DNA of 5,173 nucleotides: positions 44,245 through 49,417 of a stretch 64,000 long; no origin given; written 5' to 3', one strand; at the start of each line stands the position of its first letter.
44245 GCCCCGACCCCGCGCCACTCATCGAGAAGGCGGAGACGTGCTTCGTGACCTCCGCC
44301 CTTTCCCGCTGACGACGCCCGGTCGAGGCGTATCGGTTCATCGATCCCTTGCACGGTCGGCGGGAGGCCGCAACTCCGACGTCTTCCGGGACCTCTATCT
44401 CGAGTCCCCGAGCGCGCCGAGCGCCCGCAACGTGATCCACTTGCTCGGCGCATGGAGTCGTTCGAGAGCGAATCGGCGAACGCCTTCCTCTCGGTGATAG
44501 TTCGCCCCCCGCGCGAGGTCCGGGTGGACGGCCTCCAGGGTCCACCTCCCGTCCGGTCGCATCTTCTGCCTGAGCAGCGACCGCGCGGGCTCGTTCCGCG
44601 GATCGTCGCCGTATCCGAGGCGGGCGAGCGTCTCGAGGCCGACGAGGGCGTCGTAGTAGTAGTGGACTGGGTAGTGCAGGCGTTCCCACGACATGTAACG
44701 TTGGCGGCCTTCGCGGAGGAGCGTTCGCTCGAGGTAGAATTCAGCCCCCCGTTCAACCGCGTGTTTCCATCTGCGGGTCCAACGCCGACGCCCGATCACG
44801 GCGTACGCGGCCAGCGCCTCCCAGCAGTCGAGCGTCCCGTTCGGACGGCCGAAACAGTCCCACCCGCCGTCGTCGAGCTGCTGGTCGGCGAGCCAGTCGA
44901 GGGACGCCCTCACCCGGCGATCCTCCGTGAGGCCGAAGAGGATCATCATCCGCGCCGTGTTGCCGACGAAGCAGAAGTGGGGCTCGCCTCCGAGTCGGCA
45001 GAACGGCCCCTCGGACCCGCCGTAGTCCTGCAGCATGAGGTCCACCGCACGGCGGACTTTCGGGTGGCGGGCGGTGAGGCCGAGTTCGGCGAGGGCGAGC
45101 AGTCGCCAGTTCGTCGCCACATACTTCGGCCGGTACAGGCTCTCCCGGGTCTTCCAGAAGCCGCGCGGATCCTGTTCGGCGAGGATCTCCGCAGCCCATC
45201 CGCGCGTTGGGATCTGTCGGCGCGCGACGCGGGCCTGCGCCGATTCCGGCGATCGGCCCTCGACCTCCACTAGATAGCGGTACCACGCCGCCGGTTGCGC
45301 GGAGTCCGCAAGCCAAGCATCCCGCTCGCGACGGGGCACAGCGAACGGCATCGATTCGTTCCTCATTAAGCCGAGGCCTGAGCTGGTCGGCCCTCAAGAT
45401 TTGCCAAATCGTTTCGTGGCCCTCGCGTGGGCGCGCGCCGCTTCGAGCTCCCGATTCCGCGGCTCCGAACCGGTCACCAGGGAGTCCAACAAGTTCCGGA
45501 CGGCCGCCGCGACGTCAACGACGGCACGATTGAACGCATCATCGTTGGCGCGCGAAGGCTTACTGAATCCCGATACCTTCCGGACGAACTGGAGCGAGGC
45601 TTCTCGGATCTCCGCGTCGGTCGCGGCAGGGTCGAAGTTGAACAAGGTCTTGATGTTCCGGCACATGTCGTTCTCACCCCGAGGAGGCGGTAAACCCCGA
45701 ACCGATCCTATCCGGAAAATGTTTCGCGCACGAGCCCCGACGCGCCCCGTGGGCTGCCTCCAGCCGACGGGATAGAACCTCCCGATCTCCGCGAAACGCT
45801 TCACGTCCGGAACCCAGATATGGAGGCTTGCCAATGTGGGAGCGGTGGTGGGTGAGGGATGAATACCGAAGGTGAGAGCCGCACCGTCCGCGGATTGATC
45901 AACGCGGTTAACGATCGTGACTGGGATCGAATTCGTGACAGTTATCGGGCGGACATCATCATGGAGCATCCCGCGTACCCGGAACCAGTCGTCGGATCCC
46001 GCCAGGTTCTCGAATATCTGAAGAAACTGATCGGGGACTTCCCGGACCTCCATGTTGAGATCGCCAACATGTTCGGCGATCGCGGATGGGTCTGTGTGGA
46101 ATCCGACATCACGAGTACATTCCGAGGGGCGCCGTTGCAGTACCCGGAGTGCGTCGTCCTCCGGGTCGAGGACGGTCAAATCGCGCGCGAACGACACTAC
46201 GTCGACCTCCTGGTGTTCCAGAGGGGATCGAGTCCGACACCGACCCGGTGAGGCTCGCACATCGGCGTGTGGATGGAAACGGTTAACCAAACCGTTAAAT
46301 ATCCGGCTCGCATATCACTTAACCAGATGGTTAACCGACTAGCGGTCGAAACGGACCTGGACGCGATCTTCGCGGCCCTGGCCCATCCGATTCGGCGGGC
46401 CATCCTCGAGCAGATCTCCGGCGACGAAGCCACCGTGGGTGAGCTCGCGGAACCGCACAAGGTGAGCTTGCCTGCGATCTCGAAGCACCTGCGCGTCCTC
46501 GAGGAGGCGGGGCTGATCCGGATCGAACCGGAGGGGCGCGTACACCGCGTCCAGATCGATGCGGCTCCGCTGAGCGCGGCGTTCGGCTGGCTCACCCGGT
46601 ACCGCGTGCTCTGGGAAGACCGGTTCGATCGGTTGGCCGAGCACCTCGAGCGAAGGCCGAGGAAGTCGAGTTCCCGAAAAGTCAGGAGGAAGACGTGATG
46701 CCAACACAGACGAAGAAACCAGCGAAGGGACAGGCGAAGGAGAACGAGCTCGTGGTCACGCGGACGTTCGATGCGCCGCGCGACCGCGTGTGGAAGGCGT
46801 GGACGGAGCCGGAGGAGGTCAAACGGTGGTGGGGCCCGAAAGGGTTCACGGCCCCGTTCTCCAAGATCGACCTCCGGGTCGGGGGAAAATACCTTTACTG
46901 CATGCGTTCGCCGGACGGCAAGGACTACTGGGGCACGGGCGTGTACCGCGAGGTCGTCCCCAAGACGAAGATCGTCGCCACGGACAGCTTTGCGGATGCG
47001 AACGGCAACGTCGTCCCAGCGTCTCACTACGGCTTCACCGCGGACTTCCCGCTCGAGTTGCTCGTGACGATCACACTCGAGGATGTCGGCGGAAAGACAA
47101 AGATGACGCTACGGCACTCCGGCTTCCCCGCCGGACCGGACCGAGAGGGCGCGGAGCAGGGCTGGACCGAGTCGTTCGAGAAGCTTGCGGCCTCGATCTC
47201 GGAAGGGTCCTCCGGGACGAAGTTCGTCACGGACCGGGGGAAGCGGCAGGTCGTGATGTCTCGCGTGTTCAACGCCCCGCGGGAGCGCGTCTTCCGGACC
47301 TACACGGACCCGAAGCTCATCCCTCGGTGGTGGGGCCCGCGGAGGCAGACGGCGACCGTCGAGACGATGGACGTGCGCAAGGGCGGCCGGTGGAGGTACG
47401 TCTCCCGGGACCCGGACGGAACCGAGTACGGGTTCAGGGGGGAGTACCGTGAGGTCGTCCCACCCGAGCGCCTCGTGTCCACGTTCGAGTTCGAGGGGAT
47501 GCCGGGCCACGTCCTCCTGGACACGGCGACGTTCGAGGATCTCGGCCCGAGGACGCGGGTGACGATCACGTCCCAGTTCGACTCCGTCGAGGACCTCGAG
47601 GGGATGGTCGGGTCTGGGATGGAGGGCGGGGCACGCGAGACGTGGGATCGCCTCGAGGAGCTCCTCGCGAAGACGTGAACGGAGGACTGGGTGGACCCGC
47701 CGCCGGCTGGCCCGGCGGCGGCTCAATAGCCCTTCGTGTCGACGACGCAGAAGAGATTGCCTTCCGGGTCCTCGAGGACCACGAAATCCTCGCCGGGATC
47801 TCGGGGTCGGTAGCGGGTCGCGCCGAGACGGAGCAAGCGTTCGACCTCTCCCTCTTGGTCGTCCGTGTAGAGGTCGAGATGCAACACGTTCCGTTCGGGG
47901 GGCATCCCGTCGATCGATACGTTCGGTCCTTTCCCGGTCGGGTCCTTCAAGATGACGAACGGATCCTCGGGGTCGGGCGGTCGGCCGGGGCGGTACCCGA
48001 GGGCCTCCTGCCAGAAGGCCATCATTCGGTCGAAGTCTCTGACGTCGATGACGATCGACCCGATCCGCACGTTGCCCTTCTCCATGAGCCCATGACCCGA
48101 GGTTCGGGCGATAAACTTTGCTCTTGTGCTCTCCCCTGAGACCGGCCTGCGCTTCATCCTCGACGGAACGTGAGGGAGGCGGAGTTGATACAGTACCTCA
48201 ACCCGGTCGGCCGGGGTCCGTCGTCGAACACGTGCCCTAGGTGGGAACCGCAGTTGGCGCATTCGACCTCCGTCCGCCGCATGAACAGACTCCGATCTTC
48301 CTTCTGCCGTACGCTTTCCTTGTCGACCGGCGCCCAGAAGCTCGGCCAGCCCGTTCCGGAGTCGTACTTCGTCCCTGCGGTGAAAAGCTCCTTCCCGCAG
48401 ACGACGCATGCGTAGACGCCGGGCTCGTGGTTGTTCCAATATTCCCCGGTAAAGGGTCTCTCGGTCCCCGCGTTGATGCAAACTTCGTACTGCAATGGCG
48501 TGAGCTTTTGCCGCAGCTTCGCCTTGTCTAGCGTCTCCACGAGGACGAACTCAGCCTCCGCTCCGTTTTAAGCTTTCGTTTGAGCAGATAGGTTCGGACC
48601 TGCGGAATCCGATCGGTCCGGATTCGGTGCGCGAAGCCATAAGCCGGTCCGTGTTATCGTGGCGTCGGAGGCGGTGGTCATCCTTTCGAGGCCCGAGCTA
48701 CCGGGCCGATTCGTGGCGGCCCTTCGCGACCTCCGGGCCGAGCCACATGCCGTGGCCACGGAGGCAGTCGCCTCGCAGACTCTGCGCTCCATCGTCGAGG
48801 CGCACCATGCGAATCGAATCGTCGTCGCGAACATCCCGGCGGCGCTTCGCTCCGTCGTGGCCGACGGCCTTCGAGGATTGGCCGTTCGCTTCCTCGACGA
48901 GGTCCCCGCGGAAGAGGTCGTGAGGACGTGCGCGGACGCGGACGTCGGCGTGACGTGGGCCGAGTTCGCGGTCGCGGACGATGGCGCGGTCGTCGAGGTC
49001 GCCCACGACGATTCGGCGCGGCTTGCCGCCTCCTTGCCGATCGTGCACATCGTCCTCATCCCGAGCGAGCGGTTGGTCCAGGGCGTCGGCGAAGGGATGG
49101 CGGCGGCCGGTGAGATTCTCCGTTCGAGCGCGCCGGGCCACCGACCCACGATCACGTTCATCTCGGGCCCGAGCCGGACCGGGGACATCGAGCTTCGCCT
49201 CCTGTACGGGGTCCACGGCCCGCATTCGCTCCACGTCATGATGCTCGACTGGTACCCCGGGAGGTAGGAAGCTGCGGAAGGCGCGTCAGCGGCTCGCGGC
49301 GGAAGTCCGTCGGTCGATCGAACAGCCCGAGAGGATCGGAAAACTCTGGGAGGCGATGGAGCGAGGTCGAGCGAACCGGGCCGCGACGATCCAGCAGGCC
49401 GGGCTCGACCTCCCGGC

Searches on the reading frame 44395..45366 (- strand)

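Call 57: search_protein_families(library=pfam, proteins=[window:44395-45366:-], max_evalue=0.0001)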
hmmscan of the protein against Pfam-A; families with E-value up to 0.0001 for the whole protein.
window:44395-45366:- (323 aa): 1 family
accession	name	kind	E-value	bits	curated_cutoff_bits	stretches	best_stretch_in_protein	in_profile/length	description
PF13243.12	SQHop_cyclase_C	-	5.2e-05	22.9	26.1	0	89-210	146-273/319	Squalene-hopene cyclase C-terminal domain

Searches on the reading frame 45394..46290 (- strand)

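Call 57: search_protein_families(library=pfam, proteins=[window:45394-46290:-], max_evalue=0.0001)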
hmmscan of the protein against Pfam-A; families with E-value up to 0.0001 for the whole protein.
window:45394-46290:- (298 aa): 1 family
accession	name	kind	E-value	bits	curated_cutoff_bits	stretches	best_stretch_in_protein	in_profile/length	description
PF10041.14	DUF2277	-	5e-34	116.9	25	1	209-286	1-78/78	Uncharacterized conserved protein (DUF2277)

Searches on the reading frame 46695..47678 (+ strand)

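Call 57: search_protein_families(library=pfam, proteins=[window:46695-47678:+], max_evalue=0.0001)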
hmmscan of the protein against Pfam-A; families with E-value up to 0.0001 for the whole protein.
window:46695-47678:+ (327 aa): 2 families
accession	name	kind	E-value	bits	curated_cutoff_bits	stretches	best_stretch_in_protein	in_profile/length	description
PF08327.17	AHSA1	-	6e-66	220.8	22.1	2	26-166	1-122/125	Activator of Hsp90 ATPase homolog 1-like protein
PF10604.15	Polyketide_cyc2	-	1.6e-13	51.6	27.4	1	185-324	3-141/142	Polyketide cyclase / dehydrase and lipid transport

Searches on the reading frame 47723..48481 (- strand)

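Call 57: search_protein_families(library=pfam, proteins=[window:47723-48481:-], max_evalue=0.0001)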
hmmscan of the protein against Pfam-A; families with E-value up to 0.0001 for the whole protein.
window:47723-48481:- (252 aa): 2 families
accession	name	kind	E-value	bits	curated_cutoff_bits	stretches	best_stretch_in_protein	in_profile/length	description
PF18029.7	Glyoxalase_6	-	6.8e-24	85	23.6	1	142-247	1-106/106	Glyoxalase-like domain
PF00903.31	Glyoxalase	-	5.3e-05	24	20.6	0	139-246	1-121/121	Glyoxalase/Bleomycin resistance protein/Dioxygenase superfamily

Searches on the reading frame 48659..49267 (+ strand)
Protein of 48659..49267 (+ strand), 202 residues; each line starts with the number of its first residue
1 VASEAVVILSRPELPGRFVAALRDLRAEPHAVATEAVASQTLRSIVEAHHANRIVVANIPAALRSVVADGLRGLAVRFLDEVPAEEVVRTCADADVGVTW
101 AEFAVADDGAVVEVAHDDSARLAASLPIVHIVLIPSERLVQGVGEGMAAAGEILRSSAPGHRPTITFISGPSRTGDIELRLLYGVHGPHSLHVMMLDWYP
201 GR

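Call 59: search_protein_families(library=pfam, proteins=[window:48659-49267:+], max_evalue=0.0001)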
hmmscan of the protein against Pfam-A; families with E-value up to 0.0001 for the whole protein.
window:48659-49267:+ (202 aa): 1 family
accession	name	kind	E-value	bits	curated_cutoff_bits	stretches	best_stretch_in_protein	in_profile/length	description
PF02589.21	LUD_dom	-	7.2e-28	98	22.6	1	17-194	3-187/189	LUD domain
